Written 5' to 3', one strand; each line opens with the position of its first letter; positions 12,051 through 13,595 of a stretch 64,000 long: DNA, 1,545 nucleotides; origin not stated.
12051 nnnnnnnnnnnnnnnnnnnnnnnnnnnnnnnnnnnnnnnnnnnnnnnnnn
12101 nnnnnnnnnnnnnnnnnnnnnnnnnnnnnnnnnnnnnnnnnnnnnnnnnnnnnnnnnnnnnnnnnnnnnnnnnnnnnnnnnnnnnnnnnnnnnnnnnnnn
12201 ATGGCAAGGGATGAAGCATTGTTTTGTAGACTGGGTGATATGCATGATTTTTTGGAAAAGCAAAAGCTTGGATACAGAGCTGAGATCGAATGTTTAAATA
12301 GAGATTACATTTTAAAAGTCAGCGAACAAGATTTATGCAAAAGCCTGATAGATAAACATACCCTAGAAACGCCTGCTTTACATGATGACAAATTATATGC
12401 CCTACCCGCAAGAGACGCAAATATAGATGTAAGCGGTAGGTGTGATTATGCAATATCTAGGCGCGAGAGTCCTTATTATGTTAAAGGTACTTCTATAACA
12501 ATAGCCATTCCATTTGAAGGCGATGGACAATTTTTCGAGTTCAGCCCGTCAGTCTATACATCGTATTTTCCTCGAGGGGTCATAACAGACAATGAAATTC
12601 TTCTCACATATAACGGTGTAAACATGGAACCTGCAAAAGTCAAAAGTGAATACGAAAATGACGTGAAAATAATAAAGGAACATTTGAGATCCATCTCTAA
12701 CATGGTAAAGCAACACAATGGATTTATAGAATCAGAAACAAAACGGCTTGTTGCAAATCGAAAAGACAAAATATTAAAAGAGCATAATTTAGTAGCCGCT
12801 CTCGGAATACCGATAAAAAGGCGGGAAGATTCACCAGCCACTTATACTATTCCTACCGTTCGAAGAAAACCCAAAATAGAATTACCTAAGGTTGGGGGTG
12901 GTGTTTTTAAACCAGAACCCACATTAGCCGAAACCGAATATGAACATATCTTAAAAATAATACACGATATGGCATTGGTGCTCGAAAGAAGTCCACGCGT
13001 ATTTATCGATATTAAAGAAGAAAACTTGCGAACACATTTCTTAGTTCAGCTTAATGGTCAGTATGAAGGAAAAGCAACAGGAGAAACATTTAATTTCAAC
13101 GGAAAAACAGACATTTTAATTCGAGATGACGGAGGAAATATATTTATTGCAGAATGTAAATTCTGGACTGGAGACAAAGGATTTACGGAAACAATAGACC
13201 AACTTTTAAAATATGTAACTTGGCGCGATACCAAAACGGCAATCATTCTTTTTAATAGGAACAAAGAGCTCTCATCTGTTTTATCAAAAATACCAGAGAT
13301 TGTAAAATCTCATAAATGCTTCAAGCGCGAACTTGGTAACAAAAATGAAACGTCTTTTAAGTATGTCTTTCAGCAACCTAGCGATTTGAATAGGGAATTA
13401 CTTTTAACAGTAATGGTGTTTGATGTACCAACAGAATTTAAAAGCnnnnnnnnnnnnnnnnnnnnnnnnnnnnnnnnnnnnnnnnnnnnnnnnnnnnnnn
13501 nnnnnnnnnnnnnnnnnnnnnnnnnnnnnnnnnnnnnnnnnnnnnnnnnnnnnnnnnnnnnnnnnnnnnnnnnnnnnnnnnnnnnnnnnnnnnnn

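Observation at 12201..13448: A 415-aa protein with a C-terminal PD-(D/E)xK core and an uncharacterised N-terminal region is a candidate single-gene defence nuclease on the island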

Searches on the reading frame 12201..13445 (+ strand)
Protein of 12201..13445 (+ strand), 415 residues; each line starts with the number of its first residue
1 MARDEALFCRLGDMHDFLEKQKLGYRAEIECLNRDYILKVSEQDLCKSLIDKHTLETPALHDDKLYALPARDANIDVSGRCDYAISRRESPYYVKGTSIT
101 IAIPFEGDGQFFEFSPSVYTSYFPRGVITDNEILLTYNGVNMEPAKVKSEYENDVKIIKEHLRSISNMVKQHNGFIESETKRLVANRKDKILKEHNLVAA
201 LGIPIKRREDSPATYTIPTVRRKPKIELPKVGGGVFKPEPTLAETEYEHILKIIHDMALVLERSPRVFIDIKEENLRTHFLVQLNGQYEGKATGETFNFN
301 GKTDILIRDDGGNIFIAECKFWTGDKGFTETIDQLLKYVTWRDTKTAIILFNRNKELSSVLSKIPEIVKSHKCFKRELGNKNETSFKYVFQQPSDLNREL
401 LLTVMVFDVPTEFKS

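Call 3: search_protein_families(library=pfam, proteins=[window:12201-13445:+], max_evalue=0.1)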
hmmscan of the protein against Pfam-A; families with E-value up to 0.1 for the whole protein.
window:12201-13445:+ (415 aa): 0 families

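Call 4: search_protein_families(library=padloc, proteins=[window:12201-13445:+], max_evalue=0.1)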
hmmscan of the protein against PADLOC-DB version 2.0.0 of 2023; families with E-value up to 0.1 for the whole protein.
window:12201-13445:+ (415 aa): 2 families
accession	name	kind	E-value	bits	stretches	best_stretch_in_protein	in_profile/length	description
PDLC05036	PDC-S54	-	1.1e-150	500.6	1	1-411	1-408/410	-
PDLC02085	Cas4a2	-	0.099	11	0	147-187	110-150/166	-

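Call 5: search_protein_families(library=ncbifam, proteins=[window:12201-13445:+], max_evalue=0.1)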
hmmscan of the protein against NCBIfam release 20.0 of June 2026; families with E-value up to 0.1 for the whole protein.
window:12201-13445:+ (415 aa): 0 families

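Call 8: search_solved_structures(query=window:12201-13445:+, max_evalue=10, show_alignments=2)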
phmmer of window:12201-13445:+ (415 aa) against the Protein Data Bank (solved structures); distinct sequences matched with E-value up to 10: 2.
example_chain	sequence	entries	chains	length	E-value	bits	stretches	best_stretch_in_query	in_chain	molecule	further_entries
9ihq_1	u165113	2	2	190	0.36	12.9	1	174-216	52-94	Altered inheritance of mitochondria protein 41, mitochondrial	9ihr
4ic1_A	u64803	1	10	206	0.69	12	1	290-330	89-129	Uncharacterized protein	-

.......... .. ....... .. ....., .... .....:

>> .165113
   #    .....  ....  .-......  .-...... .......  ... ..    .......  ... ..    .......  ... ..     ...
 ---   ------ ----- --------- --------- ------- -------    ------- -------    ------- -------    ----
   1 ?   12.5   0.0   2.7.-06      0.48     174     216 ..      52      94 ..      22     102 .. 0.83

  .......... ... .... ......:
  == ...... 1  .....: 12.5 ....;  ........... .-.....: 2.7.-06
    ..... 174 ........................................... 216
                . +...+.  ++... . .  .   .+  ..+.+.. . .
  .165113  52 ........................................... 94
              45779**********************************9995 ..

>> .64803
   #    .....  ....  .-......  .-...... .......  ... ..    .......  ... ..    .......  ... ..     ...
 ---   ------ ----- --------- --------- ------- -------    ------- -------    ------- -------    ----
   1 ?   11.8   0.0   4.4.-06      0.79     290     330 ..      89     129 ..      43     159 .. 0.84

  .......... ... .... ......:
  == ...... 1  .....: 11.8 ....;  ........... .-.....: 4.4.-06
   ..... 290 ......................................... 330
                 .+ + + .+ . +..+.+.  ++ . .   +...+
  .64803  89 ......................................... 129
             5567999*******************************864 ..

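Call 11: find_homologous_proteins(query=window:12201-13445:+)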
Query window:12201-13445:+ (415 aa): 6958 proteins with E <= 0.001 among 8000 candidates; the best 120 are listed.
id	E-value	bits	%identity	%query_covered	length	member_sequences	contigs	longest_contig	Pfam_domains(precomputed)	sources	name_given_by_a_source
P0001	1.5e-279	945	100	100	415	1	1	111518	-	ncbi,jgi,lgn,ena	ncbi:MAG: hypothetical protein WC592_00295 [Candidatus Omnitrophota bacterium]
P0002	2.7e-216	736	78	99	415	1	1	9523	-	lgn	-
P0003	7.9e-184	629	68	99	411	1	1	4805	-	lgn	-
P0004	7.0e-180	616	66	99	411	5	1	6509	-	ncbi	-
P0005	1.4e-179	615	66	99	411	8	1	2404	-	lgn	-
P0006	3.3e-177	608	65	99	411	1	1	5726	-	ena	-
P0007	2.7e-175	601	64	99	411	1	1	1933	-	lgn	-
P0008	6.5e-175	600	64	99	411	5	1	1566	-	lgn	-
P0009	2.1e-162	559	60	99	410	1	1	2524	-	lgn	-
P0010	8.3e-152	524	58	99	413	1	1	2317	-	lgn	-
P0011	5.8e-149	515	58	99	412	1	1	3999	-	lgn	-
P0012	2.1e-147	509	58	99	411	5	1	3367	-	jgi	-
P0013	1.5e-145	503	56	99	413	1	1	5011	-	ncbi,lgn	-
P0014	1.6e-143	497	56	99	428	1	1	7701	-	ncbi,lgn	-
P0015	3.8e-143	495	54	98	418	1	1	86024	-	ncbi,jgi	-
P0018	2.8e-141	489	55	99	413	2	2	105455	-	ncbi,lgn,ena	-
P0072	4.5e-128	446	52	97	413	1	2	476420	-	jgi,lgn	jgi:hypothetical protein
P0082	2.2e-127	443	50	95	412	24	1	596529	-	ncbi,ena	-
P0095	4.8e-126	439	50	99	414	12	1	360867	-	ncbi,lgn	-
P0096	5.0e-126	439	48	98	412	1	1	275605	-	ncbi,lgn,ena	-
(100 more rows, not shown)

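Call 20: find_encoding_contigs(protein=P0082, flank=10000, max_places=4)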
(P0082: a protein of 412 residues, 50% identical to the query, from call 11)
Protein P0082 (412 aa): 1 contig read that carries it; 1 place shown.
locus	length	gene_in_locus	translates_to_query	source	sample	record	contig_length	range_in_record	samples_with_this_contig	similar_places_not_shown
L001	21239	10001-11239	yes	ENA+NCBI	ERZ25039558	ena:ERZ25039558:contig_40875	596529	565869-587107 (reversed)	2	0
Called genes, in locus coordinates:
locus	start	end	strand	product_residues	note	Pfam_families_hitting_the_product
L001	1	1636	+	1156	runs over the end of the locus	PF04851:ResIII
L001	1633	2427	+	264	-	-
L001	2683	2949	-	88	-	PF11074:DUF2779 (weak)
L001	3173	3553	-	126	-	-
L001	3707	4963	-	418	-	-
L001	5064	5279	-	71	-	-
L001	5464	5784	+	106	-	-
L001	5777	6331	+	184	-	-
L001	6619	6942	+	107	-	PF00239:Resolvase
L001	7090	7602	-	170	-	-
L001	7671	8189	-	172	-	PF22784:PTP-SAK, PF22785:Tc-R-P, PF00782:DSPc (weak), PF22741:PTP-NADK, PF14566:PTPlike_phytase (faint)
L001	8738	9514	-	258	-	PF03372:Exo_endo_phos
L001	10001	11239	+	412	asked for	-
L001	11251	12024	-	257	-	PF12686:DUF3800 (weak)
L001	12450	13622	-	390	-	-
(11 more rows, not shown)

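Call 21: find_encoding_contigs(protein=P0072, flank=10000, max_places=3)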
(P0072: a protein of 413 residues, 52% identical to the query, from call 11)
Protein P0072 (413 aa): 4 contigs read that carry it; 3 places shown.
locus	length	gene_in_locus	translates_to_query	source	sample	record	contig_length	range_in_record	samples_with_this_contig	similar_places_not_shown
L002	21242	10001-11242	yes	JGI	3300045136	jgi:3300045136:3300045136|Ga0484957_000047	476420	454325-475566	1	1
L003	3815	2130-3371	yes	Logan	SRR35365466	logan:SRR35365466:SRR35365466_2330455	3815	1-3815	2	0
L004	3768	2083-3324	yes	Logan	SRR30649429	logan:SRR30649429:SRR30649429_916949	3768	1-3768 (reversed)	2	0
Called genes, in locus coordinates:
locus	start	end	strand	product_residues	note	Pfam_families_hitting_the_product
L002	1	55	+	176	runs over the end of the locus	PF05198:IF3_N, PF00707:IF3_C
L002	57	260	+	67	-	PF01632:Ribosomal_L35p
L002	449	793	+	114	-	PF00453:Ribosomal_L20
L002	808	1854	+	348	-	PF02912:Phe_tRNA-synt_N, PF01409:tRNA-synt_2d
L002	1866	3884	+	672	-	PF03483:B3_4, PF03484:B5, PF17759:tRNA_synthFbeta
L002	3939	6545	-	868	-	PF00912:Transgly, PF00905:Transpeptidase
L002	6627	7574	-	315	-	PF01636:APH, PF01633:Choline_kinase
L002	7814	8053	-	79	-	PF01757:Acyl_transf_3 (weak)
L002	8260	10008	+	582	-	PF12161:HsdM_N, PF02384:N6_Mtase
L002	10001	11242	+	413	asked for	-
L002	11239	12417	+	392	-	PF01420:Methylase_S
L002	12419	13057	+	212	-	PF12686:DUF3800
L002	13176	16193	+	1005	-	PF04313:HSDR_N, PF04851:ResIII, PF18766:SWI2_SNF2, PF22679:T1R_D3-like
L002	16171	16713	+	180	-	PF01863:YgjP-like, PF10263:SprT-like (weak)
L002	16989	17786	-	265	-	PF12686:DUF3800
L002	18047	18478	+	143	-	PF00173:Cyt-b5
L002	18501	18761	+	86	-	-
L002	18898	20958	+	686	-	PF17191:RecG_wedge, PF01336:tRNA_anti-codon (weak), PF00270:DEAD, PF04851:ResIII, PF00271:Helicase_C, PF22590:Cas3-like_C_2 (weak)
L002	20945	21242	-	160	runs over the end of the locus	PF02075:RuvC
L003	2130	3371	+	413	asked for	-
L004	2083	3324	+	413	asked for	-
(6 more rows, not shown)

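Call 22: find_encoding_contigs(protein=P0095, flank=10000, max_places=2)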
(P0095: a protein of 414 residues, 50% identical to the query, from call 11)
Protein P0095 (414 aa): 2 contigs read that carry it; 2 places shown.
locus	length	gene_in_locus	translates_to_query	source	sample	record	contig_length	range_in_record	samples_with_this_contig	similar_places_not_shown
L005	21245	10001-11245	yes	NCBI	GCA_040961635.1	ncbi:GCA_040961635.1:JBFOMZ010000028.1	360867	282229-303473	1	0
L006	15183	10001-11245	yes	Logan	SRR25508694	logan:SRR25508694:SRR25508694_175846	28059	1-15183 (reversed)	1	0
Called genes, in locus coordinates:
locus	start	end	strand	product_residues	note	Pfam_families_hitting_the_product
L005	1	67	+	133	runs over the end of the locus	PF22014:DUF6932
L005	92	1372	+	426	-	PF13443:HTH_26 (weak), PF01381:HTH_3, PF06114:Peptidase_M78 (weak)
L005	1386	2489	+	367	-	PF14350:Beta_protein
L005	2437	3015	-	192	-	PF26915:Phage_P4_cII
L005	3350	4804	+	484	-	PF12161:HsdM_N, PF02384:N6_Mtase, PF07669:Eco57I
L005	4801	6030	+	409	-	PF01420:Methylase_S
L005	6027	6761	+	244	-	-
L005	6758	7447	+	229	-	PF04313:HSDR_N (faint), PF04851:ResIII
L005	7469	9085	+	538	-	PF04851:ResIII, PF18766:SWI2_SNF2, PF00271:Helicase_C (weak), PF08463:EcoEI_R_C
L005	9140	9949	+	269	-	-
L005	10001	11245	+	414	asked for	-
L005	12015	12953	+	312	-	-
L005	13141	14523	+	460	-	PF00574:CLP_protease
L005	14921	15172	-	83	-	PF13560:HTH_31 (weak), PF01381:HTH_3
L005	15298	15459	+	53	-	PF12728:HTH_17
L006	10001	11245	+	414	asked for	-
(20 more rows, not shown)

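Call 23: find_encoding_contigs(protein=P0096, flank=10000, max_places=2)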
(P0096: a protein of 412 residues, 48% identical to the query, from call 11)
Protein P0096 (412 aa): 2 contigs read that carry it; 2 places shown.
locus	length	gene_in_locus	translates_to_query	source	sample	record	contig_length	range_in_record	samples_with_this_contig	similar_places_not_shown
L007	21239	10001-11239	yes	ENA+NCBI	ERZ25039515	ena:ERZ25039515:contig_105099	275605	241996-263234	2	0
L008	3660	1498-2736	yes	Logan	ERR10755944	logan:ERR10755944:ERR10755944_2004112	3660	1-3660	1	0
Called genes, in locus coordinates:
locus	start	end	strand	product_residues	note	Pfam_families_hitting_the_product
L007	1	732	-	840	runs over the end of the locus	PF02129:Peptidase_S15 (faint), PF01738:DLH (faint), PF00326:Peptidase_S9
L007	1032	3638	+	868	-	PF06739:SBBP (faint), PF07610:DUF1573 (faint), PF22544:HYDIN_VesB_CFA65-like_Ig, PF15780:ASH, PF22073:Cep192_D4 (weak), PF22544:HYDIN_VesB_CFA65-like_Ig (weak)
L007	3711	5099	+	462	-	PF00753:Lactamase_B, PF00581:Rhodanese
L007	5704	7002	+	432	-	PF00108:Thiolase_N, PF02803:Thiolase_C, PF22691:Thiolase_C_1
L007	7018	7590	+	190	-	PF12172:zf-ChsH2, PF01796:OB_ChsH2_C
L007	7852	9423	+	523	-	PF01301:Glyco_hydro_35 (faint), PF02449:Glyco_hydro_42, PF18120:DUF5597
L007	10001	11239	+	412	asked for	-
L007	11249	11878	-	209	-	PF07040:DUF1326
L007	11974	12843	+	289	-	PF02633:Creatininase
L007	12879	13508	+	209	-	PF00925:GTP_cyclohydro2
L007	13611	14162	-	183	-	PF13671:AAA_33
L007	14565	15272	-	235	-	-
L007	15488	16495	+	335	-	PF00044:Gp_dh_N, PF02800:Gp_dh_C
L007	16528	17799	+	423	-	PF00162:PGK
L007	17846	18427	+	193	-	PF01661:Macro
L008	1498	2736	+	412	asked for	-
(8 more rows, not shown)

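Call 24: find_encoding_contigs(protein=P0018, flank=10000, max_places=2)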
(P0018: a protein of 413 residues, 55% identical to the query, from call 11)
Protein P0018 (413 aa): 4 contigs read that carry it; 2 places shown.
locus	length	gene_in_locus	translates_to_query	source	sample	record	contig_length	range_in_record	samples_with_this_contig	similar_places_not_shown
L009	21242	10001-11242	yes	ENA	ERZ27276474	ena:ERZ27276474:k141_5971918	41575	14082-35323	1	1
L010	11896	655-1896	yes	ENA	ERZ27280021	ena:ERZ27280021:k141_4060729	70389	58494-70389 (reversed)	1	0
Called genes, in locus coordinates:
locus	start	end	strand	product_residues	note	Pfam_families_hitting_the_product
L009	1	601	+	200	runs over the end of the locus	PF00475:IGPD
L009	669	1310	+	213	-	PF00117:GATase, PF07685:GATase_3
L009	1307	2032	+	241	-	PF00977:His_biosynth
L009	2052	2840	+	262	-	PF00977:His_biosynth, PF01207:Dus (faint), PF03060:NMO (faint)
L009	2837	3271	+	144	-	PF01502:PRA-CH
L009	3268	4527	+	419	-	PF02463:SMC_N, PF11398:DUF2813 (faint), PF13175:AAA_15, PF13304:AAA_21, PF13175:AAA_15 (weak)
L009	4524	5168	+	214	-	-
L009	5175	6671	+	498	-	PF04715:, PF00425:Chorismate_bind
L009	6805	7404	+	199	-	PF00117:GATase, PF07722:Peptidase_C26 (weak)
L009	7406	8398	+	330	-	PF02885:Glycos_trans_3N, PF00591:Glycos_transf_3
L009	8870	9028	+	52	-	-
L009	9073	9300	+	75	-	-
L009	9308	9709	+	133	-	PF02661:Fic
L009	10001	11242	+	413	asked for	-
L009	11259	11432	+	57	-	PF12728:HTH_17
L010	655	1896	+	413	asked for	-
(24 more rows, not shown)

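Call 25: find_encoding_contigs(protein=P0015, flank=10000, max_places=2)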
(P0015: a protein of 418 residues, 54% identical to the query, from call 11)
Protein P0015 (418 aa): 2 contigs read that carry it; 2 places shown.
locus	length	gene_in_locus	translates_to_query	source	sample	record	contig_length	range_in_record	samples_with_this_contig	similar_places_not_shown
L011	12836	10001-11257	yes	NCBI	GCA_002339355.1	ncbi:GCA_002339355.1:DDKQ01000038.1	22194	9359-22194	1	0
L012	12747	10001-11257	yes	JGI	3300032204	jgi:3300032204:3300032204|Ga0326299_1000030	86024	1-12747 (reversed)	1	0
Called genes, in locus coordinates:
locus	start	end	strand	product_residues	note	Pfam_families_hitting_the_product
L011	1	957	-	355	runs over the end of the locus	PF04055:Radical_SAM, PF19288:CofH_C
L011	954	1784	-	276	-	PF02621:VitK2_biosynth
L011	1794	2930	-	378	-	PF04055:Radical_SAM, PF19288:CofH_C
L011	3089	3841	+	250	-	PF01135:PCMT, PF01209:Ubie_methyltran, PF13489:Methyltransf_23, PF13847:Methyltransf_31, PF08241:Methyltransf_11, PF08242:Methyltransf_12, PF13649:Methyltransf_25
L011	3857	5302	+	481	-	PF20695:UbiD_N, PF01977:UbiD, PF20696:UbiD_C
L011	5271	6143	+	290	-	PF01040:UbiA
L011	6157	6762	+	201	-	PF02441:Flavoprotein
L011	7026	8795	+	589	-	PF12161:HsdM_N, PF02384:N6_Mtase, PF01170:UPF0020 (faint), PF07669:Eco57I (weak)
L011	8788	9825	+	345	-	PF02661:Fic, PF08279:HTH_11 (faint)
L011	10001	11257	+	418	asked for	-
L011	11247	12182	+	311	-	-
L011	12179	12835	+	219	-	?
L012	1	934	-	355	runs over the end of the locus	PF04055:Radical_SAM, PF19288:CofH_C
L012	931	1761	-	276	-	PF02621:VitK2_biosynth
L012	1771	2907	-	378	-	PF04055:Radical_SAM, PF19288:CofH_C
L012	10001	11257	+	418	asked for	-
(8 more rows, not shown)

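Call 26: predict_structure(alignment_id=A1)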
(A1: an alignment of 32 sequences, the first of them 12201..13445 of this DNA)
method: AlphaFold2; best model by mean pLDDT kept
length: 415 residues; sequences in the alignment: 32
mean_pLDDT: 78.0   pTM: 0.45
mean pLDDT of the five models: 78.0, 76.8, 76.7, 75.8, 75.1
residues with pLDDT >= 90: 123; 70-90: 190; 50-70: 59; < 50: 43
segments of 3 or more residues with pLDDT < 50: 1-3, 208-239, 296-301
pLDDT, mean of each block of 10 residues (from residue 1): 68 90 90 80 86 91 92 82 62 87 92 81 85 92 91 93 92 92 91 78 56 35 34 43 78 85 71 73 69 50 64 76 88 82 81 81 91 89 85 81 87 52
secondary structure, 60 per line:
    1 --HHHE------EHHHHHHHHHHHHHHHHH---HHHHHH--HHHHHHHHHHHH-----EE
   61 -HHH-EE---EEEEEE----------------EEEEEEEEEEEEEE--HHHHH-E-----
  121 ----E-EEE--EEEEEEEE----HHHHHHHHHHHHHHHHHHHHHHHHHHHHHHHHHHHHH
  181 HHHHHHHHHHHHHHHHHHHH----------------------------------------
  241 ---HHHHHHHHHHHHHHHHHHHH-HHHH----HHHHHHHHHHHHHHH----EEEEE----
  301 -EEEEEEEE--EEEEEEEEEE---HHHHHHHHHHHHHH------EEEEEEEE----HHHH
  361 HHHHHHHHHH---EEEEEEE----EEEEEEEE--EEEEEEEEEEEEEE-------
elements in order: H14-30 H34-39 H42-53 E71-76 E93-106 H109-113 E127-129 E132-139 H144-200 H244-263 H265-268 H273-287 E292-296 E302-309 E312-321 H325-338 E345-352 H357-370 E374-380 E385-392 E395-408
